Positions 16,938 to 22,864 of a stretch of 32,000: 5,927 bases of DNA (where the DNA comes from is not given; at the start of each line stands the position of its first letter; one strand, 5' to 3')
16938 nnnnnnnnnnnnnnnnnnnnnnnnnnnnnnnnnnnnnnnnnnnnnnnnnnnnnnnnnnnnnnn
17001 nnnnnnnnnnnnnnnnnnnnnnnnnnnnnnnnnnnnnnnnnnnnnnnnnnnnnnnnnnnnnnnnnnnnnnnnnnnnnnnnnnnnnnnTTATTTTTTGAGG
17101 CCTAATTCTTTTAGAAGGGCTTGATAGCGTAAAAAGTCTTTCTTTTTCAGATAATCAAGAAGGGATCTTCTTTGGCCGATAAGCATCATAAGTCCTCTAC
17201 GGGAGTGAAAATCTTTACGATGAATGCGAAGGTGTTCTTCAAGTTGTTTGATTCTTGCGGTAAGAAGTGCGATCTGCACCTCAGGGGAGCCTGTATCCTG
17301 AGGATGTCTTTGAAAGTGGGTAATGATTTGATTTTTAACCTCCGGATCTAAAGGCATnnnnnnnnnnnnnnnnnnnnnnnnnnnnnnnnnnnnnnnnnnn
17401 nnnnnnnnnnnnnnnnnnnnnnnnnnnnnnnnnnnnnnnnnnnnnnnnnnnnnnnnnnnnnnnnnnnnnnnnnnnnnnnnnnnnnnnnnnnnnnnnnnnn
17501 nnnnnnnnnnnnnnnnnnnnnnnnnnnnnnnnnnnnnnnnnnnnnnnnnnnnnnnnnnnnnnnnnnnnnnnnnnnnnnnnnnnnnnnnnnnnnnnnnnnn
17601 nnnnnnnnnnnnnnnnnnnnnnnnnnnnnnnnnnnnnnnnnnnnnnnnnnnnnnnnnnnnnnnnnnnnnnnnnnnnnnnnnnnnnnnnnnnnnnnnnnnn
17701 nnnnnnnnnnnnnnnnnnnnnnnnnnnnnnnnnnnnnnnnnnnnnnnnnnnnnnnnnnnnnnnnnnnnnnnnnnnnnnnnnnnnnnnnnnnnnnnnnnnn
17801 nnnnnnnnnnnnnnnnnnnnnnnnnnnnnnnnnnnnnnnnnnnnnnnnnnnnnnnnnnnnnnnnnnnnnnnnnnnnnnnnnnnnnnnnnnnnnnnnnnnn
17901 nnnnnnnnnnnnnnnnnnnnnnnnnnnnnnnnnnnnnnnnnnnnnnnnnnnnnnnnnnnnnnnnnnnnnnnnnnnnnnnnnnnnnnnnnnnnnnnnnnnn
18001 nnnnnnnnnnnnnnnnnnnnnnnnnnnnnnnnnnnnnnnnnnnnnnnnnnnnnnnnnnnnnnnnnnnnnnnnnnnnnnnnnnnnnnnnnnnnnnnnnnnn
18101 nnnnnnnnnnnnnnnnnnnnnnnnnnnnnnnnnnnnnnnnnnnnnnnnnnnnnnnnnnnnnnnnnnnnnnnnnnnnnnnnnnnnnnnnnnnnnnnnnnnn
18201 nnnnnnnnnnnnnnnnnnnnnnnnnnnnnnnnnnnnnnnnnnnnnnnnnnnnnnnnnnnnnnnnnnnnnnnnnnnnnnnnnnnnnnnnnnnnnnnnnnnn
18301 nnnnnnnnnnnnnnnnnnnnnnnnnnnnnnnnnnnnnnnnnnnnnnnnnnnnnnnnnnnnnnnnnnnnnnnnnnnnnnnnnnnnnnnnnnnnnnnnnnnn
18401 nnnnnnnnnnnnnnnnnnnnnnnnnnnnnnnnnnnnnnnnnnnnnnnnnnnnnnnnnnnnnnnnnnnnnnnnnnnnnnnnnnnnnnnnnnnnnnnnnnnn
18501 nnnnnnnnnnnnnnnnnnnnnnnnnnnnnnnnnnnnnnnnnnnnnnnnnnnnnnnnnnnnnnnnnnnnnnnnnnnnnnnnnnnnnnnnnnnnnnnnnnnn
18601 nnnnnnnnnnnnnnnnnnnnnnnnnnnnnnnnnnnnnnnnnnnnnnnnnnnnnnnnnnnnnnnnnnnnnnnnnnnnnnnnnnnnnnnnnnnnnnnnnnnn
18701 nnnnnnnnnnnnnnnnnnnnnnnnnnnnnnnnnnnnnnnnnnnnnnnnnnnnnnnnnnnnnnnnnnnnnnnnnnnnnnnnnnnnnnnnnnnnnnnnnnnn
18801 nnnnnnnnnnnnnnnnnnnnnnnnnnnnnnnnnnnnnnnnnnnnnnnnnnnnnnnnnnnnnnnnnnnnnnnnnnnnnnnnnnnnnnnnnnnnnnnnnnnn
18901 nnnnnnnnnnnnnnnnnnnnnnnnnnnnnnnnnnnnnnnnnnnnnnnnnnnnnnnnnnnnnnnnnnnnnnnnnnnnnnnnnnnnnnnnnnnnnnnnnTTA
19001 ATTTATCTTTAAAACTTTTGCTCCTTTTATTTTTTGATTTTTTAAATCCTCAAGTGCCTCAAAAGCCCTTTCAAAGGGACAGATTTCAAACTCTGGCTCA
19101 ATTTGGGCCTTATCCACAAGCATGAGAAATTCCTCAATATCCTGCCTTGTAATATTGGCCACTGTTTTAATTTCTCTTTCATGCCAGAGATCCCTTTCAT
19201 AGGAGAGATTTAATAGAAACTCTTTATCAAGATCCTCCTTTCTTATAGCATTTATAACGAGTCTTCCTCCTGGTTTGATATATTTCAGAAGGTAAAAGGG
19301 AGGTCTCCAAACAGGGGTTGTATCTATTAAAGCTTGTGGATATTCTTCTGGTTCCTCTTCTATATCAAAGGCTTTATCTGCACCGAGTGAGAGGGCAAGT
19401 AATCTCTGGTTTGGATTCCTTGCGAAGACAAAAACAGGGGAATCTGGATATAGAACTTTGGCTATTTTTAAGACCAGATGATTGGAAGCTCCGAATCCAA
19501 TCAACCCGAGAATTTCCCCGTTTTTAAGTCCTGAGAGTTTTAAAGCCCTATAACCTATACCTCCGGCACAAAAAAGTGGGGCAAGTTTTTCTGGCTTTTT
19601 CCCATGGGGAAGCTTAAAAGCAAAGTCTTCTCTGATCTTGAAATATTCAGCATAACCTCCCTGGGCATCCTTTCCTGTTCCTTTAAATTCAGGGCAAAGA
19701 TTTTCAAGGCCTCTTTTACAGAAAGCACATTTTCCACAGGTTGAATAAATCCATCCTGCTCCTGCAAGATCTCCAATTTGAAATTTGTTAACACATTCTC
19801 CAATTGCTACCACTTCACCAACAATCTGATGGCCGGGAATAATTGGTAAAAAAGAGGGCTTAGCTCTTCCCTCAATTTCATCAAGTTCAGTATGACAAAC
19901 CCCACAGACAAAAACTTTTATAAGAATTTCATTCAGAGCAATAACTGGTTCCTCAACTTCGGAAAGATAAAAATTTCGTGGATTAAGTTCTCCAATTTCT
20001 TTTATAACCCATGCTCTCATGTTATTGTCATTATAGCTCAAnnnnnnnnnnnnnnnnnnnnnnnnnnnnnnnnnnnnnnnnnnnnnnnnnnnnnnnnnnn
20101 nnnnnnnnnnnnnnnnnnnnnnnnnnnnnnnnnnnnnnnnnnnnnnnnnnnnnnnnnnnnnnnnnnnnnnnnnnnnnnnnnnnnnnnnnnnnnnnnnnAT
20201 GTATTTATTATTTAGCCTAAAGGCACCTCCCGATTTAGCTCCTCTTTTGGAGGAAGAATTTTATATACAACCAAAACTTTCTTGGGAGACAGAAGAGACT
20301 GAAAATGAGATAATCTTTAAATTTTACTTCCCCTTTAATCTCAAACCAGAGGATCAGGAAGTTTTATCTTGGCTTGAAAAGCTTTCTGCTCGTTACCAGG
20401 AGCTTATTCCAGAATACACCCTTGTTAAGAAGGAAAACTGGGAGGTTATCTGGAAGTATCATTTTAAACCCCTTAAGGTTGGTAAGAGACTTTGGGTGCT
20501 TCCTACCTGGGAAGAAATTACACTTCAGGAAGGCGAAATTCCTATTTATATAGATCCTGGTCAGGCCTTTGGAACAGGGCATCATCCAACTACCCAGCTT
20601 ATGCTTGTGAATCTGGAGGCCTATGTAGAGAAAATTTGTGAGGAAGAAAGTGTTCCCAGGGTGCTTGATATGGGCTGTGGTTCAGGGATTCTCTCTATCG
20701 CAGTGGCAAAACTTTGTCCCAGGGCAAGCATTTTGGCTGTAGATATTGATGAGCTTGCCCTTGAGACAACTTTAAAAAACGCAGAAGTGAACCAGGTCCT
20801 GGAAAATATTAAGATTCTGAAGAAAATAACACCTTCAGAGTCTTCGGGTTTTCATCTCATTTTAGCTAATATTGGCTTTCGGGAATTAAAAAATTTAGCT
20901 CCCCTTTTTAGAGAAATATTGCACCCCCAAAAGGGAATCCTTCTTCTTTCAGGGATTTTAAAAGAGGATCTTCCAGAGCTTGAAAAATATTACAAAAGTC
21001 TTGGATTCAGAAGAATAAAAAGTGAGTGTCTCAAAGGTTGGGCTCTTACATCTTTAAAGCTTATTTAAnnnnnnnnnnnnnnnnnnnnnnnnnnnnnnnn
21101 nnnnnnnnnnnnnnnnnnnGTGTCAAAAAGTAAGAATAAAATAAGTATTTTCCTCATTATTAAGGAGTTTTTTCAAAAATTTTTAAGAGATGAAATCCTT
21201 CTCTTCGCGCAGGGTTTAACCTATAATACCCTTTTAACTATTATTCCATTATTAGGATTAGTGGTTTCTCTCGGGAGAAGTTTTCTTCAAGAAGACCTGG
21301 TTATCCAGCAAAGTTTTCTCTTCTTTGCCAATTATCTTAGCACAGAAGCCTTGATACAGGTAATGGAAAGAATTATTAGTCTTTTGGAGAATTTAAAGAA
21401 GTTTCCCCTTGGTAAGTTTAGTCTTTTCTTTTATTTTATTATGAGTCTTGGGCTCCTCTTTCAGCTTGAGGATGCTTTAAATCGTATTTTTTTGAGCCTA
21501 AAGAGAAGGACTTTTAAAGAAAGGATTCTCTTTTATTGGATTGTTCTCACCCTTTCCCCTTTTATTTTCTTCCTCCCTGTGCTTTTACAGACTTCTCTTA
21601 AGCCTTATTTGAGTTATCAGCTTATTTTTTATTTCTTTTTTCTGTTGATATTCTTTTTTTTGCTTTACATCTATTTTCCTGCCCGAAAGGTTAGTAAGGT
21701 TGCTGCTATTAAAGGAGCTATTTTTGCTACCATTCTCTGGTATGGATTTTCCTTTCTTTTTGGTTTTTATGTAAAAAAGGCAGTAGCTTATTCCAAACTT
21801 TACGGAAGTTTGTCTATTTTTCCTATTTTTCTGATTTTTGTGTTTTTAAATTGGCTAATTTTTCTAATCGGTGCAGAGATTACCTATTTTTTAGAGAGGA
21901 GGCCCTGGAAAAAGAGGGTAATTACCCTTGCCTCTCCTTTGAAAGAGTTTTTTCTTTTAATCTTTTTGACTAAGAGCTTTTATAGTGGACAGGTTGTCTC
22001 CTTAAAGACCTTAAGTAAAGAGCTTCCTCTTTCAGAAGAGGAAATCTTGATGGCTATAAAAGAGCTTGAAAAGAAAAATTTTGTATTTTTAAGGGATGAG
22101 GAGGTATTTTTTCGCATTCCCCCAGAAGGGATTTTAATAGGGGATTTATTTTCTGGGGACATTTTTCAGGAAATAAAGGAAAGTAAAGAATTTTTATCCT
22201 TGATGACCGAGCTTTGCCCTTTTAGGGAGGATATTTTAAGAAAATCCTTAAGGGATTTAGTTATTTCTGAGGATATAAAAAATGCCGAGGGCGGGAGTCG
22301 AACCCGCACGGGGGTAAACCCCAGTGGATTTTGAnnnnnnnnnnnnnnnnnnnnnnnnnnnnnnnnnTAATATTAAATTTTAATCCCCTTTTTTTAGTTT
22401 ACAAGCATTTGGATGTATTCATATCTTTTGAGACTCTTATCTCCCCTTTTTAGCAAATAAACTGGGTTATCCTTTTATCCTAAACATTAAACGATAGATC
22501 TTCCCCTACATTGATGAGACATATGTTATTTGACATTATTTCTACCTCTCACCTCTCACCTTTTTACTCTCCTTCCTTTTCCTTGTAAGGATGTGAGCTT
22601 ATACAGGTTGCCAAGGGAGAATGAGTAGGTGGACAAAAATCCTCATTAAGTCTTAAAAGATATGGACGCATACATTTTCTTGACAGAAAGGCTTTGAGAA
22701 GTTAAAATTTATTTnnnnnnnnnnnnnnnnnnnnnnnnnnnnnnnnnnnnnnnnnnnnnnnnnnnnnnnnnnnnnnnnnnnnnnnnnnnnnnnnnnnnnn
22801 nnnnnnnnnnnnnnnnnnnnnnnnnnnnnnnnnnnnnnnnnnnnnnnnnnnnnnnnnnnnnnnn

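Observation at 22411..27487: Mosaic intergenic modules bounded by inverted copies of the promoter box, including two ~200-bp near-identical copies in opposite orientation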

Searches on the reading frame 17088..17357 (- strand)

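Call 13: search_protein_families(library=pfam, proteins=[window:17088-17357:-])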
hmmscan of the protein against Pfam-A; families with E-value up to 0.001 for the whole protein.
window:17088-17357:- (89 aa): 1 family
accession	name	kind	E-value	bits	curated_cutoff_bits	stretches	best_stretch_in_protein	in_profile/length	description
PF00312.27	Ribosomal_S15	-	2.5e-37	127.3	31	1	8-88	1-81/81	Ribosomal protein S15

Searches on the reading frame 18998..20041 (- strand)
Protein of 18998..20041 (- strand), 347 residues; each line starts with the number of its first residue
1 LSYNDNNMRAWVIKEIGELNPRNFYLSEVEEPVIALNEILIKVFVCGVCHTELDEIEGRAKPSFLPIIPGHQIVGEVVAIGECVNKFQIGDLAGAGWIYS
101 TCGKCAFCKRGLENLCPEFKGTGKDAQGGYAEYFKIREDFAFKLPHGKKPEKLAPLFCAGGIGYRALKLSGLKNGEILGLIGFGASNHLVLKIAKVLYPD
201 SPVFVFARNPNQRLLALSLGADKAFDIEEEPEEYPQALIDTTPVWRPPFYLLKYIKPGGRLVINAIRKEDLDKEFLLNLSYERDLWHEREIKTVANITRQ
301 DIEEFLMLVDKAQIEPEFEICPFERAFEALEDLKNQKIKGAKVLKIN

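Call 13: search_protein_families(library=pfam, proteins=[window:18998-20041:-])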
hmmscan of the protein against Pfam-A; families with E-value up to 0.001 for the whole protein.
window:18998-20041:- (347 aa): 2 families
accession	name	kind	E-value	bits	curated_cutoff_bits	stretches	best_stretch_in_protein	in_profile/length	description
PF08240.17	ADH_N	-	3.7e-24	85.4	23.5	1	37-145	3-103/104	Alcohol dehydrogenase GroES-like domain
PF00107.32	ADH_zinc_N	-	0.00071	20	31.8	0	189-309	5-127/129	Zinc-binding dehydrogenase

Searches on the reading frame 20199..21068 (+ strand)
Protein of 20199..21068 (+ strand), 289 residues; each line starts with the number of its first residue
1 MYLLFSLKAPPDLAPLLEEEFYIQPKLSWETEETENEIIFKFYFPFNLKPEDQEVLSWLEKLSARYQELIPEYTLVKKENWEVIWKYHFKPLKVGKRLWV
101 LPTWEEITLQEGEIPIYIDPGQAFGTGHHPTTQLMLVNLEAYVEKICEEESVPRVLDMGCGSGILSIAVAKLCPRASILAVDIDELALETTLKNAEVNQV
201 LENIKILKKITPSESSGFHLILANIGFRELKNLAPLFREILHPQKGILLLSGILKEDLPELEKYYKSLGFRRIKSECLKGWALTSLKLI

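Call 13: search_protein_families(library=pfam, proteins=[window:20199-21068:+])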
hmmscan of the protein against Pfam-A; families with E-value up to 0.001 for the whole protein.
window:20199-21068:+ (289 aa): 10 families
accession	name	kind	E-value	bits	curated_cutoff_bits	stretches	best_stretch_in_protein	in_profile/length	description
PF06325.19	PrmA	-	9e-56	190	22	1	30-284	48-291/296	Ribosomal protein L11 methyltransferase (PrmA)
PF05175.20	MTS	-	9.1e-12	45.4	23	1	142-232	30-113/170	Methyltransferase small domain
PF13649.12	Methyltransf_25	-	5e-08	34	27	1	155-240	1-89/97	Methyltransferase domain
PF13847.12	Methyltransf_31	-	2.4e-07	31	27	1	154-239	6-96/145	Methyltransferase domain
PF02475.24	TRM5-TYW2_MTfase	-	5.6e-06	26.8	28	1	153-206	38-91/164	TRM5/TYW2 methyltransferase domain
PF08242.18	Methyltransf_12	-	5.8e-06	27.4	30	1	156-239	1-87/98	Methyltransferase domain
PF10294.15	Methyltransf_16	-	1.2e-05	25.6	21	1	148-204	43-100/174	Lysine methyltransferase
PF13489.12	Methyltransf_23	-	1.2e-05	25.5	27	1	149-287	20-151/164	Methyltransferase domain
PF08241.18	Methyltransf_11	-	1.6e-05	25.9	21.2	1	156-240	1-83/95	Methyltransferase domain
PF02390.23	Methyltransf_4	-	9.8e-05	22.3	24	1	153-208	3-57/173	Putative methyltransferase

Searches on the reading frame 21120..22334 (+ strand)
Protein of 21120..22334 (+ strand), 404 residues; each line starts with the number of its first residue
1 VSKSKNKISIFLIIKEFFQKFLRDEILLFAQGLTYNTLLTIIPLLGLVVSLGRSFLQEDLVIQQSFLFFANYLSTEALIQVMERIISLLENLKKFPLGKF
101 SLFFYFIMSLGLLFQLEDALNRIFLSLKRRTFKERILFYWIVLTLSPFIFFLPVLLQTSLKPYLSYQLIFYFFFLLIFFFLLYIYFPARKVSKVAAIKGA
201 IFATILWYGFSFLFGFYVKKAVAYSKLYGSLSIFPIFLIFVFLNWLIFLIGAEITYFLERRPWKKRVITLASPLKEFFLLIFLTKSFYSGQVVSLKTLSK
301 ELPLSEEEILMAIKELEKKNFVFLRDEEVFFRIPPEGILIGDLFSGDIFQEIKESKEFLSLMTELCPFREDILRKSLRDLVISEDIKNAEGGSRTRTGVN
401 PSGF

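Call 13: search_protein_families(library=pfam, proteins=[window:21120-22334:+])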
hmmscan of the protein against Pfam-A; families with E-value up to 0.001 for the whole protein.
window:21120-22334:+ (404 aa): 1 family
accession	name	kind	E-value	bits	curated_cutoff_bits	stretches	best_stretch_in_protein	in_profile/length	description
PF03631.20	Virul_fac_BrkB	-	7.5e-38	131.1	33.7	1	23-261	2-258/259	Virulence factor BrkB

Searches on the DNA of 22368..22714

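Call 82: search_rna_families(source=window, start=22368, end=22714, threshold=evalue, max_evalue=1)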
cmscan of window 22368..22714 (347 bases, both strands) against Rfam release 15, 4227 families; matches with E-value up to 1: 1.
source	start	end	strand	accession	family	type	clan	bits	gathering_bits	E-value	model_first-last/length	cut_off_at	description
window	22630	22714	-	RF01844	SmY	Gene; snRNA; splicing;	-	15.3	39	0.53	1-80/80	no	SmY spliceosomal RNA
